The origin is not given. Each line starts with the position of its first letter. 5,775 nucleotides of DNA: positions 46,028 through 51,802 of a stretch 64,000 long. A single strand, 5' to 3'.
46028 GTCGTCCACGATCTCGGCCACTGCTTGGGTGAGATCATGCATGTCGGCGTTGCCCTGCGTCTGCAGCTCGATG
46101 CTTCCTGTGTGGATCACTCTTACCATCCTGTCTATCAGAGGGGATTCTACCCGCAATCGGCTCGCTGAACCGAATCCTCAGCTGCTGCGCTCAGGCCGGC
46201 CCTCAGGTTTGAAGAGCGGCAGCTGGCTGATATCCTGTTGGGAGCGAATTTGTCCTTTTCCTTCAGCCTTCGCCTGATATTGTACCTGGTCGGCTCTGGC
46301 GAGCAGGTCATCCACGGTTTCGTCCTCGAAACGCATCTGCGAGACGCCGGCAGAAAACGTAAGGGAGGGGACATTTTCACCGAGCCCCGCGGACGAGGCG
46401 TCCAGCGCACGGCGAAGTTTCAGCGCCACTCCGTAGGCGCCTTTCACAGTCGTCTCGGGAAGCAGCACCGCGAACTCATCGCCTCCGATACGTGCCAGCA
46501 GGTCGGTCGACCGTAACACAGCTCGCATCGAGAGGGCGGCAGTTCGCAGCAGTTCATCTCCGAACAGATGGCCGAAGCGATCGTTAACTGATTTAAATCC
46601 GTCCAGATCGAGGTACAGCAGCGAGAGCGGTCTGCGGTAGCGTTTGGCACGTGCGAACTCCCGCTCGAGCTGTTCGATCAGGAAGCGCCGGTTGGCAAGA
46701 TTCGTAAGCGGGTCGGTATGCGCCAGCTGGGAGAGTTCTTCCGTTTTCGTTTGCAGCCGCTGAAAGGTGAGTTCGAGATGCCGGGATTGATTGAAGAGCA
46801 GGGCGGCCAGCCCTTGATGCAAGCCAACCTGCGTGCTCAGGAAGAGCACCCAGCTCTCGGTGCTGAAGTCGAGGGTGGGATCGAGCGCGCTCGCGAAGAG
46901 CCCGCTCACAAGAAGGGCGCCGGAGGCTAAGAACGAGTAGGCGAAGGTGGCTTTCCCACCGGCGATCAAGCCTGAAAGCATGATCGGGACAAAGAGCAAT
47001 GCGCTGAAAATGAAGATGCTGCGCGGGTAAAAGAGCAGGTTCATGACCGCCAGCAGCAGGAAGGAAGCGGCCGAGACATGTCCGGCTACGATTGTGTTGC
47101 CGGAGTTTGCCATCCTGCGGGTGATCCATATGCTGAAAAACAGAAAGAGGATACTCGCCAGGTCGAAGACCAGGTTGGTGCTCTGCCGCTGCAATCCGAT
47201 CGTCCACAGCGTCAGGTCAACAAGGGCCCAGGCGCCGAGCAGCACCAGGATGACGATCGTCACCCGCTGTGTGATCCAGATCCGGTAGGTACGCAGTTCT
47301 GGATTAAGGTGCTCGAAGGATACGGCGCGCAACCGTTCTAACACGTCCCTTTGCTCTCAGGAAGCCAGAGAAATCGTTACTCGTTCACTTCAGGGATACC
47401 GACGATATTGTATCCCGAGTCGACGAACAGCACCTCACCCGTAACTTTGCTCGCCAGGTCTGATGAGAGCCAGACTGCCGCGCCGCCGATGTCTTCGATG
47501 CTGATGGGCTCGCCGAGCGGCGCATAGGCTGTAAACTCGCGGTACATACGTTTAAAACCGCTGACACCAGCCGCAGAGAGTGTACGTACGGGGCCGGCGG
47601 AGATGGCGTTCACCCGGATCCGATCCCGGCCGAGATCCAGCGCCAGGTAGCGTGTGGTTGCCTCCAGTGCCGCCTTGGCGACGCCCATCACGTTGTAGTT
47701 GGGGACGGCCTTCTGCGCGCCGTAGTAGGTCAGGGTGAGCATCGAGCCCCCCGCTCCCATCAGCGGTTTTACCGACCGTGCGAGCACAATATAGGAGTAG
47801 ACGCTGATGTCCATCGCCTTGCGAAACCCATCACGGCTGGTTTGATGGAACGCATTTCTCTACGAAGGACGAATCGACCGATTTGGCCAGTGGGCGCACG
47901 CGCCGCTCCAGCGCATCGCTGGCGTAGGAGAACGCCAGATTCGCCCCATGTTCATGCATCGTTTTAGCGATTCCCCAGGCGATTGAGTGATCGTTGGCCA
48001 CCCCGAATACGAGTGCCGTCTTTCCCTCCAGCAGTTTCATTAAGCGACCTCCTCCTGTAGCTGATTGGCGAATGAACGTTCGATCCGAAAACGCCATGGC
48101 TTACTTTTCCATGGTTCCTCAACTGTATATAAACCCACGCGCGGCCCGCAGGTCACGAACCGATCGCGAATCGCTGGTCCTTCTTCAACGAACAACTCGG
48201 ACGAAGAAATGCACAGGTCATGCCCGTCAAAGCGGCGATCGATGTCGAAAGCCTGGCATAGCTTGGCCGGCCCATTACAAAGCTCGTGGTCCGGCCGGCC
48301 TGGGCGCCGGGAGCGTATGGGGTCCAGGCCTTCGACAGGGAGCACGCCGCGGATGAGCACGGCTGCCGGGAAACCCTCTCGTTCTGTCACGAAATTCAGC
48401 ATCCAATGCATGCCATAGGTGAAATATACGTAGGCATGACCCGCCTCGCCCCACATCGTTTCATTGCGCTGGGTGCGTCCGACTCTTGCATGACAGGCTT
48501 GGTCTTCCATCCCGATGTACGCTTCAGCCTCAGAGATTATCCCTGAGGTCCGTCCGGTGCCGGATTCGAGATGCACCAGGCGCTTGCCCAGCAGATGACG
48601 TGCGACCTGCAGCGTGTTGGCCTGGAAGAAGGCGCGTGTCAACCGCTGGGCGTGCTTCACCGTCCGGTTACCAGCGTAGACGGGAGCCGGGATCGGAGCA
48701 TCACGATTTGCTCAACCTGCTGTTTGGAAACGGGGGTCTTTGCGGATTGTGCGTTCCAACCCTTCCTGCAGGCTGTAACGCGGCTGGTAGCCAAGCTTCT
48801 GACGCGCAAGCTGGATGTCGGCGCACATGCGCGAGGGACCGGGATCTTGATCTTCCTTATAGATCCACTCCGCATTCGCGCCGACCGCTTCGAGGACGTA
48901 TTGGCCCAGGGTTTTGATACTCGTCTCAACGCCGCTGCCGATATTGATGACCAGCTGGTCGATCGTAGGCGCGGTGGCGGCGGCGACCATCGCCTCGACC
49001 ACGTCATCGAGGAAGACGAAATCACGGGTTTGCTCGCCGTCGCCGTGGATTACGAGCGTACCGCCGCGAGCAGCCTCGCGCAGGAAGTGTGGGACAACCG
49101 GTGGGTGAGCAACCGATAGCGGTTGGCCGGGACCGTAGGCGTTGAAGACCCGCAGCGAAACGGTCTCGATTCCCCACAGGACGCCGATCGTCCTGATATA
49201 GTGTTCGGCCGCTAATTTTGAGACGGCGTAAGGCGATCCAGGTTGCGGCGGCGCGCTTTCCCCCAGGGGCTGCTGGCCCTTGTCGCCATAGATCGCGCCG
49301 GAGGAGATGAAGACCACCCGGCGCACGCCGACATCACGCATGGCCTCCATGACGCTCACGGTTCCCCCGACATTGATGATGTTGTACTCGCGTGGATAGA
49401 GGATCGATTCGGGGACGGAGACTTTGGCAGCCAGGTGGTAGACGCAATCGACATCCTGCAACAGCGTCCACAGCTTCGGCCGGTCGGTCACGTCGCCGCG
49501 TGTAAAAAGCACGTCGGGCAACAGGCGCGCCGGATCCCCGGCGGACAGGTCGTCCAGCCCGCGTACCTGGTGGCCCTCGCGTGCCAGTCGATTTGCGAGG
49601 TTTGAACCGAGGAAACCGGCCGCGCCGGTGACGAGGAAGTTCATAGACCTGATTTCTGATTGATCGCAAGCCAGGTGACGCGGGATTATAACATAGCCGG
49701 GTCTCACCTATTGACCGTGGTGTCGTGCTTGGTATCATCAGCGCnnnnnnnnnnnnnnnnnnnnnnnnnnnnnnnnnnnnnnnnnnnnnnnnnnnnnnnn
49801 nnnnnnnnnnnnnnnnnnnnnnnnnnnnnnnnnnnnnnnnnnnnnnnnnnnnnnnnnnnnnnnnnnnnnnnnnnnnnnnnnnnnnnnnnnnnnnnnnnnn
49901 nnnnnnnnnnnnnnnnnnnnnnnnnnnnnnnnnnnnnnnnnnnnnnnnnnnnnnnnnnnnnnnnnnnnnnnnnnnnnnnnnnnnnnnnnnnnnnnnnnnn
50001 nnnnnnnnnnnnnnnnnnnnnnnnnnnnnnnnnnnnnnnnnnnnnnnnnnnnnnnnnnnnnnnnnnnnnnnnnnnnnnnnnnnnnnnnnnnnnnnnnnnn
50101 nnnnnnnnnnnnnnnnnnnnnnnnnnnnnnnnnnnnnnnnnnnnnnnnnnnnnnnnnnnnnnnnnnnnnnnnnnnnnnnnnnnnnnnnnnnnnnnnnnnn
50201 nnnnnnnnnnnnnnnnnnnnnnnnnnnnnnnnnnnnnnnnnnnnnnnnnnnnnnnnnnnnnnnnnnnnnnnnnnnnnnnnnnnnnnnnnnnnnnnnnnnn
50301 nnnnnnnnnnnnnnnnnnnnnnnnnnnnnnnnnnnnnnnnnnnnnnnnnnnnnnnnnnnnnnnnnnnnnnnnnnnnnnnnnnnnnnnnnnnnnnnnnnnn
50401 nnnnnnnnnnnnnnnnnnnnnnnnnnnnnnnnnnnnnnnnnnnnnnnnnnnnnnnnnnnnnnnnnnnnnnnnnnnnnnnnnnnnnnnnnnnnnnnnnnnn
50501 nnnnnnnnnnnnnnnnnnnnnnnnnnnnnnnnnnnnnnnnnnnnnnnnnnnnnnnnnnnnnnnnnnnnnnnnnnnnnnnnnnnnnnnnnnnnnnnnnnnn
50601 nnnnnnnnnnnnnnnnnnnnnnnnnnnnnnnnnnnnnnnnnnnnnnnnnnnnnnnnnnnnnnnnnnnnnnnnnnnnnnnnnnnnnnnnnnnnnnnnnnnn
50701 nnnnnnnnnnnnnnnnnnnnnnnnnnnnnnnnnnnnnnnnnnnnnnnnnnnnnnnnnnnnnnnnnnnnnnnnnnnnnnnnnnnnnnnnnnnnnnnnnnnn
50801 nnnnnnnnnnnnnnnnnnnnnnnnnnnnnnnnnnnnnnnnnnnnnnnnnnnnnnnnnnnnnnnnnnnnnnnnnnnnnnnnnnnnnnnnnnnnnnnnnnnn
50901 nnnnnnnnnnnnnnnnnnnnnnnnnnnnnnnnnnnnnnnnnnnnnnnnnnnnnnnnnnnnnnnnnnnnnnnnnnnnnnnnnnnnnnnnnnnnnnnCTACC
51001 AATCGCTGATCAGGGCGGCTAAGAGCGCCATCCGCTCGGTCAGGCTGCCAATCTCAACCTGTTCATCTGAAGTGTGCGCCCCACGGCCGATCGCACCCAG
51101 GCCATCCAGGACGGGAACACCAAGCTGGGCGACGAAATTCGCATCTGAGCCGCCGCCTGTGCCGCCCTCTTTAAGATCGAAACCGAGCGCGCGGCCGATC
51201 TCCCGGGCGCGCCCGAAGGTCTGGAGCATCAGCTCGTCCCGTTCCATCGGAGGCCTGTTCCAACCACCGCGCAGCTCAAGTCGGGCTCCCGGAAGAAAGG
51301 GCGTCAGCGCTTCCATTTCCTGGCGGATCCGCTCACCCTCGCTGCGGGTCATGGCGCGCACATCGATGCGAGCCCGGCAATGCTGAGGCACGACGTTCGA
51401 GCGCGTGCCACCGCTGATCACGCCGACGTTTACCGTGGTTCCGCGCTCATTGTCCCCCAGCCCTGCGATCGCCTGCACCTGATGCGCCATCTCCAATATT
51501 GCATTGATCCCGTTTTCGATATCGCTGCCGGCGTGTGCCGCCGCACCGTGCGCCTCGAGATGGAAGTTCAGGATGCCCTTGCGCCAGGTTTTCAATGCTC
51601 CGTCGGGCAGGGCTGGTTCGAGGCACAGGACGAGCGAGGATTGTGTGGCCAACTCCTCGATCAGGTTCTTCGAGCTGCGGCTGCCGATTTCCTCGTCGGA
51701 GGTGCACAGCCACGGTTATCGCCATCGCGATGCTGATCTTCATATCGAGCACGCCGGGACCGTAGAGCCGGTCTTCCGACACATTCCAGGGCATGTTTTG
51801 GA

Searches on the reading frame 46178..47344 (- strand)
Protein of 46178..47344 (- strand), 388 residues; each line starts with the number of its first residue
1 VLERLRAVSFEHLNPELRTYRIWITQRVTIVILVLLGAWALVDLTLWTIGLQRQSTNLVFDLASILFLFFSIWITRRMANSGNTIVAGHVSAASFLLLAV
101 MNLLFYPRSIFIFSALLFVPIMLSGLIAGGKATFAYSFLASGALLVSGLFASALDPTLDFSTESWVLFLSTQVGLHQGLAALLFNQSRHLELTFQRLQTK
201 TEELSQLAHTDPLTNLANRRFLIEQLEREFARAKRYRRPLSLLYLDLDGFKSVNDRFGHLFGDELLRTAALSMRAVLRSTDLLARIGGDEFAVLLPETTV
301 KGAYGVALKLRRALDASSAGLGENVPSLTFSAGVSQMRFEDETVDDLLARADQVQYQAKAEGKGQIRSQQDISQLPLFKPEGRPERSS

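Call 31: search_protein_families(library=pfam, proteins=[window:46178-47344:-])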
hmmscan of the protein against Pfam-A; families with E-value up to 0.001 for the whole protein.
window:46178-47344:- (388 aa): 1 family
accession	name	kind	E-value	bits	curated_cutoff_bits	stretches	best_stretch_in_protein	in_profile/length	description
PF00990.26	GGDEF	-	1.2e-43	149.1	23.8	1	208-364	1-160/161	Diguanylate cyclase, GGDEF domain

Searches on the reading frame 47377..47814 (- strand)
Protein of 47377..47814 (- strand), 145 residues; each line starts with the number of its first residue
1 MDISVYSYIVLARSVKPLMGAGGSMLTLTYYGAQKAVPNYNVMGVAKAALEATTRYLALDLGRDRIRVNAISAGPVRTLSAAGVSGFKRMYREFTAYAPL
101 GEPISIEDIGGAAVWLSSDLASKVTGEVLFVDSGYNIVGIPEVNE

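Call 31: search_protein_families(library=pfam, proteins=[window:47377-47814:-])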
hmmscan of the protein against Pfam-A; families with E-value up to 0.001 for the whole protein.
window:47377-47814:- (145 aa): 3 families
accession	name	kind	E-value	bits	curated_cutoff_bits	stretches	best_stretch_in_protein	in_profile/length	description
PF13561.12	adh_short_C2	-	4.4e-51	174.2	27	1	1-136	101-236/236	Enoyl-(Acyl carrier protein) reductase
PF00106.31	adh_short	-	2.2e-08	34.3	26.6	1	1-80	105-186/195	short chain dehydrogenase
PF23441.1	SDR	-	0.00017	21.5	27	1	11-133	129-253/258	SDR-like rossmann domain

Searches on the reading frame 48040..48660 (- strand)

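Call 31: search_protein_families(library=pfam, proteins=[window:48040-48660:-])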
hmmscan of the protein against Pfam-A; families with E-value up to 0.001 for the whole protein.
window:48040-48660:- (206 aa): 1 family
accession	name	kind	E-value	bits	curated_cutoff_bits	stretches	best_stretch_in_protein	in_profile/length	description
PF02245.21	Pur_DNA_glyco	-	3.6e-62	209.4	27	1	11-195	2-179/181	Methylpurine-DNA glycosylase (MPG)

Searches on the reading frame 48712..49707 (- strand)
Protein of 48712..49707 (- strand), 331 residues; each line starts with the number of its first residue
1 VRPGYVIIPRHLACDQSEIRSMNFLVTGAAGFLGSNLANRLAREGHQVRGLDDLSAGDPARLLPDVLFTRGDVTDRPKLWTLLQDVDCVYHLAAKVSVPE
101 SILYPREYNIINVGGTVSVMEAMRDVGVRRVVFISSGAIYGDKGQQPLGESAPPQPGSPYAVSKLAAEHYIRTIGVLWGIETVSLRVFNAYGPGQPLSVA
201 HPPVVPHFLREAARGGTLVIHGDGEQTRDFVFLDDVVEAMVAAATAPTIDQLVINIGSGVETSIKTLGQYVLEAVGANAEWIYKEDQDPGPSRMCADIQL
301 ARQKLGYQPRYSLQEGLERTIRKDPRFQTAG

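Call 32: search_protein_families(library=pfam, proteins=[window:48712-49707:-])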
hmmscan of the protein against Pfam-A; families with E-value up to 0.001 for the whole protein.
window:48712-49707:- (331 aa): 8 families
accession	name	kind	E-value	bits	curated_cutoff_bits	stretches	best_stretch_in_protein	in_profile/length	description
PF01370.27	Epimerase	-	2.2e-61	207.7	20.9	1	25-257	2-240/240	NAD dependent epimerase/dehydratase family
PF16363.11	GDP_Man_Dehyd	-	8.7e-54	183.6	27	1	25-320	1-332/332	GDP-mannose 4,6 dehydratase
PF01073.25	3Beta_HSD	-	1.8e-25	89.9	22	1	25-246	1-231/280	3-beta hydroxysteroid dehydrogenase/isomerase family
PF04321.23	RmlD_sub_bind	-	1e-13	51.4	27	1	22-174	1-139/287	RmlD substrate binding domain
PF13460.12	NAD_binding_10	-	1.9e-13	51.1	27.2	1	28-178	1-138/184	NAD(P)H-binding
PF02719.21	Polysacc_synt_2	-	1.8e-12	47.5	20.2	1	25-278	2-250/293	Polysaccharide biosynthesis protein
PF07993.18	NAD_binding_4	-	5e-11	42.7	20.1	1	81-240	84-258/258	Male sterility protein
PF00106.31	adh_short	-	0.00059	19.8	26.6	0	25-84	4-69/195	short chain dehydrogenase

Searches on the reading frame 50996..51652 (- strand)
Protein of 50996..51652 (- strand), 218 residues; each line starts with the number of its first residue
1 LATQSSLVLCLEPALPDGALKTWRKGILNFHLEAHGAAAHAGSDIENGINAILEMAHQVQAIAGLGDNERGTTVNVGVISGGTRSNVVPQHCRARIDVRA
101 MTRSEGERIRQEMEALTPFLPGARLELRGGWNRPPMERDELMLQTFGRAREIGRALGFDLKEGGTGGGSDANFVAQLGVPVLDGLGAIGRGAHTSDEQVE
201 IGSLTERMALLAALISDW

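Call 32: search_protein_families(library=pfam, proteins=[window:50996-51652:-])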
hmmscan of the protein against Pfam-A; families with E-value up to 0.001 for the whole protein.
window:50996-51652:- (218 aa): 2 families
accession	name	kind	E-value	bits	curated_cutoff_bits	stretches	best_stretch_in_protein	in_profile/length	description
PF07687.19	M20_dimer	-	3.3e-22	78.9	21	1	24-116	3-98/107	Peptidase dimerisation domain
PF01546.33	Peptidase_M20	-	3.9e-08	33.9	24.6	1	47-216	74-205/206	Peptidase family M20/M25/M40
